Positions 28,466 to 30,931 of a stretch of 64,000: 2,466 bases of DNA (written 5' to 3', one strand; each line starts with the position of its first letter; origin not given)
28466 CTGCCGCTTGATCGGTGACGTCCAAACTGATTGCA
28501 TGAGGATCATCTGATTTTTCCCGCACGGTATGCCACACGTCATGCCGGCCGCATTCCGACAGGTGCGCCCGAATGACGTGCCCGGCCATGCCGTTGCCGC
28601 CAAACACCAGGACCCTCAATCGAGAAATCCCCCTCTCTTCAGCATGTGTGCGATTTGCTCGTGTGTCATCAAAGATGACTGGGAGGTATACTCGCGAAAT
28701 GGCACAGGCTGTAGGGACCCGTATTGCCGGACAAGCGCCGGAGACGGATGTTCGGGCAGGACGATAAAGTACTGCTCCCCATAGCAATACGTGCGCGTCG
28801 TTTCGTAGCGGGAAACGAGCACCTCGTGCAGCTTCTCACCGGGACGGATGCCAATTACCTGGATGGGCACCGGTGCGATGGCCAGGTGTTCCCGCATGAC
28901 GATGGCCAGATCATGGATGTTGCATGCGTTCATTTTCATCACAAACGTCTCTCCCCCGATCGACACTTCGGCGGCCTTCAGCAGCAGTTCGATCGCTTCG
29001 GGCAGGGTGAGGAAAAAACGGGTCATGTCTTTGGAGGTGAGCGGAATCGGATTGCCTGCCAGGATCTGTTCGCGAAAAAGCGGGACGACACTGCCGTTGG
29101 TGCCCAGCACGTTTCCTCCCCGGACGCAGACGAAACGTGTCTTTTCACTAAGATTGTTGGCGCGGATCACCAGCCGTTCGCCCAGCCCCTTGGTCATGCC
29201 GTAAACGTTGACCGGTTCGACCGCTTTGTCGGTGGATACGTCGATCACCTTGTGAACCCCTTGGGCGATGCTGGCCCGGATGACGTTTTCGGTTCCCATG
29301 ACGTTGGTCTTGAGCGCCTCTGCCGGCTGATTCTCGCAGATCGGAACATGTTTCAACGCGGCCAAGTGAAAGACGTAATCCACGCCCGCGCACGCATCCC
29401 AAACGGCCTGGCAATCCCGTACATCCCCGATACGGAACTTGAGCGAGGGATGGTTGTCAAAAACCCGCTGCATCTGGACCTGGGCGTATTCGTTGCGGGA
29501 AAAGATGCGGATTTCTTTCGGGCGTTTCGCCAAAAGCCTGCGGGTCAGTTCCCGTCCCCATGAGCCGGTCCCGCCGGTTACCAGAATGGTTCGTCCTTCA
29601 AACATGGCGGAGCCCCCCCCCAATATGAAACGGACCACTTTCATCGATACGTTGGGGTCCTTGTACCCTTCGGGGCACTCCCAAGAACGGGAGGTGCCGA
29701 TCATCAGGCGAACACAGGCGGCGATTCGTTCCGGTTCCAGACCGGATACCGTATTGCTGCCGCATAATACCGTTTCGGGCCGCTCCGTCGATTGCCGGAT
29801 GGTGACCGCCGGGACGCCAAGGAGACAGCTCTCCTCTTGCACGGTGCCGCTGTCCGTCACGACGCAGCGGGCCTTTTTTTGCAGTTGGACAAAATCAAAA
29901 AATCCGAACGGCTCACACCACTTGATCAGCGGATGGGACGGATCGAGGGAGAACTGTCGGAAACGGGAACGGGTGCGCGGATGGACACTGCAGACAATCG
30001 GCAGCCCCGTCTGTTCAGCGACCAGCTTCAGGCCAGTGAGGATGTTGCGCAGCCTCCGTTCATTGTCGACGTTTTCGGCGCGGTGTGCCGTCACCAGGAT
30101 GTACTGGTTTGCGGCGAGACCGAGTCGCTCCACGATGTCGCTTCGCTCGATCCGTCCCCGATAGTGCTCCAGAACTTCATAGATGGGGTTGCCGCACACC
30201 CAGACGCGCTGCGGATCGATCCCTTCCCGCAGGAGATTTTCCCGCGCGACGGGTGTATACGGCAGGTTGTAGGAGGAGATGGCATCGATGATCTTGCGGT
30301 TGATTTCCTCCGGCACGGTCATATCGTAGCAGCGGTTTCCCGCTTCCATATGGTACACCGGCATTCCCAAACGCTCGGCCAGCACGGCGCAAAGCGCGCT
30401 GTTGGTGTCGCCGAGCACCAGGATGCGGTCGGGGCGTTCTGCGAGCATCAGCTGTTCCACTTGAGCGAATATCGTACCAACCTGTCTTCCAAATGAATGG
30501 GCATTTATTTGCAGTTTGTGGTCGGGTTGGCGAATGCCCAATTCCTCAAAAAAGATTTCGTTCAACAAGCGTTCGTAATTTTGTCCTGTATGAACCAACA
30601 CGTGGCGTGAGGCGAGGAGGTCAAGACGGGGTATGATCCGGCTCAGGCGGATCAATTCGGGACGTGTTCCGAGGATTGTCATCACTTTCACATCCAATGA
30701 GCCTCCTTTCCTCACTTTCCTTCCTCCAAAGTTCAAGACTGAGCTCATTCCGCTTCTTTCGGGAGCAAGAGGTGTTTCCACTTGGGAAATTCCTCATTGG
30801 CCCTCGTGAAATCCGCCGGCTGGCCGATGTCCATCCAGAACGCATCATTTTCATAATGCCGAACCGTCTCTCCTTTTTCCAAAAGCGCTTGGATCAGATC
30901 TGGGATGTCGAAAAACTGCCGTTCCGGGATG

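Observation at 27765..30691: Fused WecB-type 2-epimerase and Cap5E/FnlA-type 4,6-dehydratase in one 690-aa polypeptide, coupled by TTGA overlap to an RmlD-type reductase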

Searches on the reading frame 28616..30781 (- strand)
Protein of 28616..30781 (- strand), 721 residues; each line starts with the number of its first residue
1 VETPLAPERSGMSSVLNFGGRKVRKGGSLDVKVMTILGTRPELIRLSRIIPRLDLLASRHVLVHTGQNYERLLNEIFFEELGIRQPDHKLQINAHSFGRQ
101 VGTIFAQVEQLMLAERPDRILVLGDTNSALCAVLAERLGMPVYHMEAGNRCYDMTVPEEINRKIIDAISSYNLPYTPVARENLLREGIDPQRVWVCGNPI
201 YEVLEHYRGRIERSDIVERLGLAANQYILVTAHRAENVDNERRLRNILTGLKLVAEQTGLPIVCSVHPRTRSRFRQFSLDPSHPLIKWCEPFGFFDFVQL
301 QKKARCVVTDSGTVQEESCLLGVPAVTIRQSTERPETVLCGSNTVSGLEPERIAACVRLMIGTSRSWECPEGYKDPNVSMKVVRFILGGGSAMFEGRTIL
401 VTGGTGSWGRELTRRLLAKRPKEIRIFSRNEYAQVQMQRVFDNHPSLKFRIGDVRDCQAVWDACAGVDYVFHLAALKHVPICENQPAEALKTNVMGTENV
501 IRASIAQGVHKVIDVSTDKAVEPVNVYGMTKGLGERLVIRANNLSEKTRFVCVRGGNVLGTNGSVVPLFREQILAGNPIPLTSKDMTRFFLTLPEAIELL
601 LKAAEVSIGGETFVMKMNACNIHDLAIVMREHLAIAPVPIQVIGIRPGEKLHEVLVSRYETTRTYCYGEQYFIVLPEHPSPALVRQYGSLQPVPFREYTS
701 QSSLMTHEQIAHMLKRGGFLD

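Call 3: search_protein_families(library=pfam, proteins=[window:28616-30781:-])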
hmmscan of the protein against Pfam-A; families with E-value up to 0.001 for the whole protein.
window:28616-30781:- (721 aa): 9 families
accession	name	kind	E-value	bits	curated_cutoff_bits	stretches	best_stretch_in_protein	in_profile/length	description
PF02719.21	Polysacc_synt_2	-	8.7e-97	324.3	20.2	1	399-671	1-289/293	Polysaccharide biosynthesis protein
PF02350.25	Epimerase_2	-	1.8e-92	310.3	30.6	1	60-386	11-346/347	UDP-N-acetylglucosamine 2-epimerase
PF01370.27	Epimerase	-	5.5e-26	91.9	20.9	1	399-606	1-227/240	NAD dependent epimerase/dehydratase family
PF01073.25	3Beta_HSD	-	6.5e-18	65.2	22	1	400-523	1-122/280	3-beta hydroxysteroid dehydrogenase/isomerase family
PF16363.11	GDP_Man_Dehyd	-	9.4e-15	55.3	27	1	400-519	1-131/332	GDP-mannose 4,6 dehydratase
PF04321.23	RmlD_sub_bind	-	1.8e-12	47.4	27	1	398-563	2-156/287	RmlD substrate binding domain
PF13460.12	NAD_binding_10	-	1.9e-09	38.1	27.2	1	403-522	1-103/184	NAD(P)H-binding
PF07993.18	NAD_binding_4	-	3.5e-08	33.4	20.1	1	401-521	1-140/258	Male sterility protein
PF08659.16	KR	-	0.00081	19.8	22.6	0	398-464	2-72/180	KR domain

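Call 5: find_homologous_proteins(query=window:28619-30682:-, max_evalue=1e-20)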
Query window:28619-30682:- (688 aa): 7999 proteins with E <= 1e-20 among 8000 candidates; the best 120 are listed.
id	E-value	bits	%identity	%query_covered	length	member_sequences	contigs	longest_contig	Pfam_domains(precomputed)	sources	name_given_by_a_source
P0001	5.8e-187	641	53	52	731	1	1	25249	PF04321.24,PF16363.12,PF02719.22,PF01073.26,PF02350.26,PF07993.19,PF01118.31,PF01370.28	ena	-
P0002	1.2e-184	634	52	52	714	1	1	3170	PF04321.24,PF16363.12,PF02719.22,PF01073.26,PF02350.26,PF07993.19,PF01370.28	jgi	jgi:UDP-N-acetylglucosamine 2-epimerase (non-hydrolysing)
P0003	1.3e-158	548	-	-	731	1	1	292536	PF04321.24,PF16363.12,PF02719.22,PF05368.20,PF01073.26,PF02350.26,PF07993.19,PF13460.13,PF01370.28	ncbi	-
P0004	5.0e-147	509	-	-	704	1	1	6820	PF04321.24,PF16363.12,PF02719.22,PF01073.26,PF02350.26,PF07993.19,PF13460.13,PF01370.28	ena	-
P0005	3.8e-139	483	59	52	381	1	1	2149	PF02350.26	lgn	-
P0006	6.0e-139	483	60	52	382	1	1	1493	PF02350.26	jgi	jgi:UDP-N-acetylglucosamine 2-epimerase (non-hydrolysing)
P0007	2.1e-138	481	60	52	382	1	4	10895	PF02350.26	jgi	jgi:UDP-N-acetylglucosamine 2-epimerase (non-hydrolysing)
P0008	2.2e-138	481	60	52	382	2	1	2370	PF02350.26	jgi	jgi:UDP-N-acetylglucosamine 2-epimerase (non-hydrolysing)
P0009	4.1e-138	480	60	52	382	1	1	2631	PF02350.26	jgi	jgi:UDP-N-acetylglucosamine 2-epimerase (non-hydrolysing)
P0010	4.1e-138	480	60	52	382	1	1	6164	PF02350.26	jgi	jgi:UDP-N-acetylglucosamine 2-epimerase (non-hydrolysing)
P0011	5.2e-138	480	59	52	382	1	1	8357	PF02350.26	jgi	jgi:UDP-N-acetylglucosamine 2-epimerase (non-hydrolysing)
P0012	6.5e-138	479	59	51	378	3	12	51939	PF02350.26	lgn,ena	-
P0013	6.6e-138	479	60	52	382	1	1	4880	PF02350.26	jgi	jgi:UDP-N-acetylglucosamine 2-epimerase (non-hydrolysing)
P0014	7.6e-137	476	59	52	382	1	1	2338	PF02350.26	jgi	jgi:UDP-N-acetylglucosamine 2-epimerase (non-hydrolysing)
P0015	1.9e-136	474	59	52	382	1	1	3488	PF02350.26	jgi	jgi:UDP-N-acetylglucosamine 2-epimerase (non-hydrolysing)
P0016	5.9e-135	470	57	52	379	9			PF02350.26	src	-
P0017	1.1e-134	469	58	52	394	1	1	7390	PF02350.26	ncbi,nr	ncbi:MAG: UDP-N-acetylglucosamine 2-epimerase (non-hydrolyzing) [Elusimicrobia bacterium]|nr:UDP-N-a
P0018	1.5e-133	465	57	52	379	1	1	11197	PF02350.26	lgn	-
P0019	9.7e-133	462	57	52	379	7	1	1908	PF02350.26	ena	-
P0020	5.0e-132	460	56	52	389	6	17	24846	PF02350.26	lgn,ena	-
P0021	5.3e-131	456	58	52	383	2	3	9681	PF02350.26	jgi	jgi:UDP-N-acetylglucosamine 2-epimerase (non-hydrolysing)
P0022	4.5e-130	453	56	52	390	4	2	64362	PF02350.26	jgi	jgi:UDP-N-acetylglucosamine 2-epimerase (non-hydrolysing)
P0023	1.0e-129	452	58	52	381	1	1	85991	PF02350.26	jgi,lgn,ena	-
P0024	3.0e-129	451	56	52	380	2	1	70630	PF02350.26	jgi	jgi:UDP-N-acetylglucosamine 2-epimerase (non-hydrolysing)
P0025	3.5e-129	450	57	52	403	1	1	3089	PF02350.26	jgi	jgi:UDP-N-acetylglucosamine 2-epimerase (non-hydrolysing)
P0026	6.5e-128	446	56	52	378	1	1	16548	PF02350.26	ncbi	-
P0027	1.3e-127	445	55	52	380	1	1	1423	PF02350.26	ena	-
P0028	2.6e-127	444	56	52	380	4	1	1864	PF02350.26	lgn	-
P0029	2.6e-127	444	54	52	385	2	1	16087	PF02350.26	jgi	jgi:UDP-N-acetylglucosamine 2-epimerase (non-hydrolysing)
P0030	2.9e-127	444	55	52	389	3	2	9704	PF02350.26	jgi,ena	-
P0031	3.2e-127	444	56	52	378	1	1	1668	PF02350.26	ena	-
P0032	4.3e-127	444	57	52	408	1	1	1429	PF02350.26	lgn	-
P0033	4.7e-127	443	56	52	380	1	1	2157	PF02350.26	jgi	jgi:UDP-N-acetylglucosamine 2-epimerase (non-hydrolysing)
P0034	7.1e-127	443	57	52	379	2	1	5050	PF02350.26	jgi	jgi:UDP-N-acetylglucosamine 2-epimerase (non-hydrolysing)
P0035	1.4e-126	442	56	52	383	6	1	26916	PF02350.26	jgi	jgi:UDP-N-acetylglucosamine 2-epimerase (non-hydrolysing)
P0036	1.8e-126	442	57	52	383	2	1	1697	PF02350.26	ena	-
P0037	2.3e-126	441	57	52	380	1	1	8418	PF13579.13,PF02350.26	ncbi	-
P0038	2.4e-126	441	57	52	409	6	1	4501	PF02350.26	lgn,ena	-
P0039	2.6e-126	441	54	56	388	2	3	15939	PF02350.26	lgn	-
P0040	2.9e-126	441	56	52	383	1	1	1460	PF02350.26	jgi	jgi:UDP-N-acetylglucosamine 2-epimerase (non-hydrolysing)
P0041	3.6e-126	441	57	51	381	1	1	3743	PF02350.26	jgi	jgi:UDP-N-acetylglucosamine 2-epimerase (non-hydrolysing)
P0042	4.2e-126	440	55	52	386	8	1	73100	PF13579.13,PF02350.26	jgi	jgi:UDP-N-acetylglucosamine 2-epimerase (non-hydrolysing)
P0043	4.3e-126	440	57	52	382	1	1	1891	PF02350.26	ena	-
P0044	5.0e-126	440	57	52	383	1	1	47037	PF02350.26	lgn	-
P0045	6.9e-126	440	55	52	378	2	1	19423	PF02350.26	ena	-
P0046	7.4e-126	439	56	52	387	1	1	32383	PF02350.26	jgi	jgi:UDP-N-acetylglucosamine 2-epimerase (non-hydrolysing)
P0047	8.8e-126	439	55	52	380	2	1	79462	PF02350.26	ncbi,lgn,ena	-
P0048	9.4e-126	439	54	53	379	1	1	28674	PF02350.26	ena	-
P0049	1.3e-125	439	53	53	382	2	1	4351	PF02350.26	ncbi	-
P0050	1.5e-125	438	54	52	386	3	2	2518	PF02350.26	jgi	jgi:UDP-N-acetylglucosamine 2-epimerase (non-hydrolysing)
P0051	1.8e-125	438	57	52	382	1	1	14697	PF02350.26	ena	-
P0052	2.0e-125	438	55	53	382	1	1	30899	PF02350.26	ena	-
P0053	2.1e-125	438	53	52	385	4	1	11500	PF02350.26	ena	-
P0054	2.5e-125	438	55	52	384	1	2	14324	PF02350.26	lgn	-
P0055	3.4e-125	437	56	52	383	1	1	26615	PF02350.26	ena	-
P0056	3.6e-125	437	56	52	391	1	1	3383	PF02350.26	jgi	jgi:UDP-N-acetylglucosamine 2-epimerase (non-hydrolysing)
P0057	3.8e-125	437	54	54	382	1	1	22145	PF02350.26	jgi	jgi:UDP-N-acetylglucosamine 2-epimerase (non-hydrolysing)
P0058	4.8e-125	437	56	51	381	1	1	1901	PF02350.26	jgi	jgi:UDP-N-acetylglucosamine 2-epimerase (non-hydrolysing)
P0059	5.7e-125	437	52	54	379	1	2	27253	PF02350.26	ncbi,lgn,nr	ncbi:MAG: UDP-N-acetylglucosamine 2-epimerase (non-hydrolyzing) [Actinomycetota bacterium]|nr:UDP-N-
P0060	6.6e-125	436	56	52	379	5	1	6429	PF02350.26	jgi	jgi:UDP-N-acetylglucosamine 2-epimerase (non-hydrolysing)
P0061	7.1e-125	436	53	55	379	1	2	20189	PF02350.26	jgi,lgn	jgi:UDP-N-acetylglucosamine 2-epimerase (non-hydrolysing)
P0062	9.2e-125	436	55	52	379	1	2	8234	PF02350.26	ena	-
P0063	9.2e-125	436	55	52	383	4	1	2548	PF02350.26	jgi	jgi:UDP-N-acetylglucosamine 2-epimerase (non-hydrolysing)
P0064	9.4e-125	436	55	52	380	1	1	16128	PF02350.26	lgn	-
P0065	1.1e-124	436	56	52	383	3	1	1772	PF02350.26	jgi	jgi:UDP-N-acetylglucosamine 2-epimerase (non-hydrolysing)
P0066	1.3e-124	435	54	52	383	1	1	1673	PF13579.13,PF02350.26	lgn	-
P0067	1.3e-124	435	57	52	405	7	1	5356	PF02350.26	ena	-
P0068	1.4e-124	435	56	52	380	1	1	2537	PF13579.13,PF02350.26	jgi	jgi:UDP-N-acetylglucosamine 2-epimerase (non-hydrolysing)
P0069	1.9e-124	435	57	52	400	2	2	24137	PF13579.13,PF02350.26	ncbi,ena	-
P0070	1.9e-124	435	59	48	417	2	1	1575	PF02350.26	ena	-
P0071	2.0e-124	435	57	52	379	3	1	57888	PF02350.26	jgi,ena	-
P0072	2.4e-124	434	55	52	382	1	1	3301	PF13579.13,PF02350.26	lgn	-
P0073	2.5e-124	434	54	52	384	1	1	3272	PF02350.26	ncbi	-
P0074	2.7e-124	434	55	53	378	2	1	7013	PF02350.26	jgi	jgi:UDP-N-acetylglucosamine 2-epimerase (non-hydrolysing)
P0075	2.7e-124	434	57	51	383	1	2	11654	PF13579.13,PF02350.26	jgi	jgi:UDP-N-acetylglucosamine 2-epimerase (non-hydrolysing)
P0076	3.0e-124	434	52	55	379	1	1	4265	PF02350.26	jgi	jgi:UDP-N-acetylglucosamine 2-epimerase (non-hydrolysing)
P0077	4.1e-124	434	54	52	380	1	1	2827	PF02350.26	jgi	jgi:UDP-N-acetylglucosamine 2-epimerase (non-hydrolysing)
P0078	4.4e-124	434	54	52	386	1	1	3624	PF13579.13,PF02350.26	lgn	-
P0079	5.8e-124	433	54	52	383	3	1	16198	PF02350.26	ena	-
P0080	6.2e-124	433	56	52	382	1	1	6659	PF02350.26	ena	-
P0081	7.8e-124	433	56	52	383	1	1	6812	PF02350.26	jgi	jgi:UDP-N-acetylglucosamine 2-epimerase (non-hydrolysing)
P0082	9.0e-124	433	56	52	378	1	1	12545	PF02350.26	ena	-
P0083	1.0e-123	432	55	52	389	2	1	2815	PF13579.13,PF02350.26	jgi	jgi:UDP-N-acetylglucosamine 2-epimerase (non-hydrolysing)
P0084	1.1e-123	432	54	52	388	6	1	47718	PF02350.26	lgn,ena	-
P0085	1.1e-123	432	57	52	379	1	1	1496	PF02350.26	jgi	jgi:UDP-N-acetylglucosamine 2-epimerase (non-hydrolysing)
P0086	1.2e-123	432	54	54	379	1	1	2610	PF02350.26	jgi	jgi:UDP-N-acetylglucosamine 2-epimerase (non-hydrolysing)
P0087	1.2e-123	432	56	52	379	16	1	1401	PF02350.26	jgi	-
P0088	1.2e-123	432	54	53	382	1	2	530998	PF02350.26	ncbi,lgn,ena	-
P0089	1.4e-123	432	56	52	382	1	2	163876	PF02350.26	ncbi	-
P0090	1.5e-123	432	56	52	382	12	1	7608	PF02350.26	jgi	-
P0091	1.6e-123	432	55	52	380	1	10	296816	PF02350.26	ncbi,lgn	-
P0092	2.0e-123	431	56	53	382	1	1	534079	PF02350.26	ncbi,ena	-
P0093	2.0e-123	431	56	52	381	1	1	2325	PF02350.26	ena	-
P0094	2.0e-123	431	56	52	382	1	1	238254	PF02350.26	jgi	jgi:UDP-N-acetylglucosamine 2-epimerase (non-hydrolysing)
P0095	2.2e-123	431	55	52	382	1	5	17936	PF02350.26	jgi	jgi:UDP-N-acetylglucosamine 2-epimerase (non-hydrolysing)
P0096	2.9e-123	431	55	52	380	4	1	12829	PF02350.26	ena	-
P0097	3.6e-123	431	55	52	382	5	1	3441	PF02350.26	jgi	jgi:UDP-N-acetylglucosamine 2-epimerase (non-hydrolysing)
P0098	3.7e-123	431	55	52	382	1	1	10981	PF02350.26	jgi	jgi:UDP-N-acetylglucosamine 2-epimerase (non-hydrolysing)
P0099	3.9e-123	430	54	52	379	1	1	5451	PF02350.26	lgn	-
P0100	4.1e-123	430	55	52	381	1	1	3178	PF02350.26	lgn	-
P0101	4.5e-123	430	55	52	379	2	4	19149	PF02350.26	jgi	jgi:UDP-N-acetylglucosamine 2-epimerase (non-hydrolysing)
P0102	5.4e-123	430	55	52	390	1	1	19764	PF02350.26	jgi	jgi:UDP-N-acetylglucosamine 2-epimerase (non-hydrolysing)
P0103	5.5e-123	430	54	52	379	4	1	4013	PF02350.26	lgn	-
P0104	5.6e-123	430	55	52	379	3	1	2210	PF02350.26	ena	-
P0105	5.8e-123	430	54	52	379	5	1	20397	PF02350.26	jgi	jgi:UDP-N-acetylglucosamine 2-epimerase (non-hydrolysing)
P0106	6.4e-123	430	56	52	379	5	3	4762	PF02350.26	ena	-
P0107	6.5e-123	430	54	52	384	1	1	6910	PF02350.26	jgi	jgi:UDP-N-acetylglucosamine 2-epimerase (non-hydrolysing)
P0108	7.1e-123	430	55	52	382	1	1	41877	PF02350.26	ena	-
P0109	7.1e-123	430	53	52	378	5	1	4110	PF02350.26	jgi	jgi:UDP-N-acetylglucosamine 2-epimerase (non-hydrolysing)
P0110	7.2e-123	430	53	54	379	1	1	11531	PF02350.26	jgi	jgi:UDP-N-acetylglucosamine 2-epimerase (non-hydrolysing)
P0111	7.4e-123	430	54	53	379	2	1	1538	PF02350.26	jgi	jgi:UDP-N-acetylglucosamine 2-epimerase (non-hydrolysing)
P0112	8.8e-123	429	54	52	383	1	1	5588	PF02350.26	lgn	-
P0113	9.3e-123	429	55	52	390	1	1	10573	PF02350.26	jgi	jgi:UDP-N-acetylglucosamine 2-epimerase (non-hydrolysing)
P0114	1.0e-122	429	54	52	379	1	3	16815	PF02350.26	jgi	jgi:UDP-N-acetylglucosamine 2-epimerase (non-hydrolysing)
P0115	1.0e-122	429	54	52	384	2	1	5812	PF02350.26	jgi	jgi:UDP-N-acetylglucosamine 2-epimerase (non-hydrolysing)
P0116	1.3e-122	429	54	52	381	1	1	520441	PF02350.26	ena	-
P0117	1.3e-122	429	55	52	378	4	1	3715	PF02350.26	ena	-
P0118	1.6e-122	428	55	52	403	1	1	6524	PF02350.26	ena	-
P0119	1.6e-122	428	54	52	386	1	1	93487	PF13579.13,PF02350.26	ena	-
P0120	1.7e-122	428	54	52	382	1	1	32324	PF02350.26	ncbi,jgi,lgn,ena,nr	ncbi:MAG TPA: UDP-N-acetylglucosamine 2-epimerase (non-hydrolyzing) [Pyrinomonadaceae bacterium]|nr:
